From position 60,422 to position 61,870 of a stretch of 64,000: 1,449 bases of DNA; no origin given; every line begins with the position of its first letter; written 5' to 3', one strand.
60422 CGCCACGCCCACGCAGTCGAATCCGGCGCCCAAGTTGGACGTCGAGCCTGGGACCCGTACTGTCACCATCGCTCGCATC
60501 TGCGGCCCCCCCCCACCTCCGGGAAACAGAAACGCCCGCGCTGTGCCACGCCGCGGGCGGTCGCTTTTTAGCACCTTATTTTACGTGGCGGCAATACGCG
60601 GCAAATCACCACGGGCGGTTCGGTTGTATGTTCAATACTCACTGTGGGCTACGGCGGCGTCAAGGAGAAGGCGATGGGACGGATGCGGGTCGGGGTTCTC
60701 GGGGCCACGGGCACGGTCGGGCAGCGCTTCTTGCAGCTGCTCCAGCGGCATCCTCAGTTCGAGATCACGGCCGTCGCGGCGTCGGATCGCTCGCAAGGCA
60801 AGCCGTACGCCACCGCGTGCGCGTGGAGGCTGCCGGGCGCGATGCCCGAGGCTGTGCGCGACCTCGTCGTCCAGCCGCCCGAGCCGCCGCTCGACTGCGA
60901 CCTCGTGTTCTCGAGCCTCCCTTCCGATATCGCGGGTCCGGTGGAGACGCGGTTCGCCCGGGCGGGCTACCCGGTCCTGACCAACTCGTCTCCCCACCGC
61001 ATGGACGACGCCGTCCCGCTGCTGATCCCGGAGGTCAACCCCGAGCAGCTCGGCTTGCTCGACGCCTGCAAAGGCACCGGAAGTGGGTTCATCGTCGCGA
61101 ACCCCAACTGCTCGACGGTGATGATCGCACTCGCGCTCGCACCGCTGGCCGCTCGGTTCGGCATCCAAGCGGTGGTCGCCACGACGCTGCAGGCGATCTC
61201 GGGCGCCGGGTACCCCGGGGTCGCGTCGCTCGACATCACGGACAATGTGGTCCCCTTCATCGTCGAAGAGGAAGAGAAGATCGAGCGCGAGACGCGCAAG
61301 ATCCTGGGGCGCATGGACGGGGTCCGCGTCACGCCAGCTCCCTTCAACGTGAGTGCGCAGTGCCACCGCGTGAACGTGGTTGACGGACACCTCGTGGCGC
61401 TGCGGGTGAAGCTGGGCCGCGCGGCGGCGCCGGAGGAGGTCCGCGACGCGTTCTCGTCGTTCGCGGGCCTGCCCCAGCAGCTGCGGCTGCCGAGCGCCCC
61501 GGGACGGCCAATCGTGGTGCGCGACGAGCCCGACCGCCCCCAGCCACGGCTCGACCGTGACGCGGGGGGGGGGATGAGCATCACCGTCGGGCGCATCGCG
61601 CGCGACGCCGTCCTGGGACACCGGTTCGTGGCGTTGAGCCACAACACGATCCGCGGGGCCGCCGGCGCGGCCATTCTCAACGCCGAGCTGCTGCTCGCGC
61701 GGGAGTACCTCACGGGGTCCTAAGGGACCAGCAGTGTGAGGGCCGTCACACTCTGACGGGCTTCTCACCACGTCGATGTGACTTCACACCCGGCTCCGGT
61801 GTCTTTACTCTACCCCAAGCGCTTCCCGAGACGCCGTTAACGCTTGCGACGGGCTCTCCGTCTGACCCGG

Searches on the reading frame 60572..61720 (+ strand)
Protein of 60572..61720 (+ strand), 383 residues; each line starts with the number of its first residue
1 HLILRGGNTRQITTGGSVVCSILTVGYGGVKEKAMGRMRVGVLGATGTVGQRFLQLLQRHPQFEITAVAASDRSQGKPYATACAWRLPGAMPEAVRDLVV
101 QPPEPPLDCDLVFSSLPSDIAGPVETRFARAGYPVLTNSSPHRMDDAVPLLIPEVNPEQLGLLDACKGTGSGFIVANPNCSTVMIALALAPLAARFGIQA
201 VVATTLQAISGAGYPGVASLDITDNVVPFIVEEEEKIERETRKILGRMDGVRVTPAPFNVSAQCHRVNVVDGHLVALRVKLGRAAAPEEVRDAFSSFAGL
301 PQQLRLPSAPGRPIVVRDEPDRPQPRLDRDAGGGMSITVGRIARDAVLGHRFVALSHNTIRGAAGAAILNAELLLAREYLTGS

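Call 48: search_protein_families(library=pfam, proteins=[window:60572-61720:+], max_evalue=0.0001)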
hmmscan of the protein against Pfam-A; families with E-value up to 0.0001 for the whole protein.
window:60572-61720:+ (383 aa): 2 families
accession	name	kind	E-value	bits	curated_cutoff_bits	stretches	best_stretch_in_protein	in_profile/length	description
PF02774.23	Semialdhyde_dhC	-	1.4e-33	117.1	26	1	189-360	1-183/184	Semialdehyde dehydrogenase, dimerisation domain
PF01118.30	Semialdhyde_dh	-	9.1e-32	110.4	26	1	39-160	1-118/121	Semialdehyde dehydrogenase, NAD binding domain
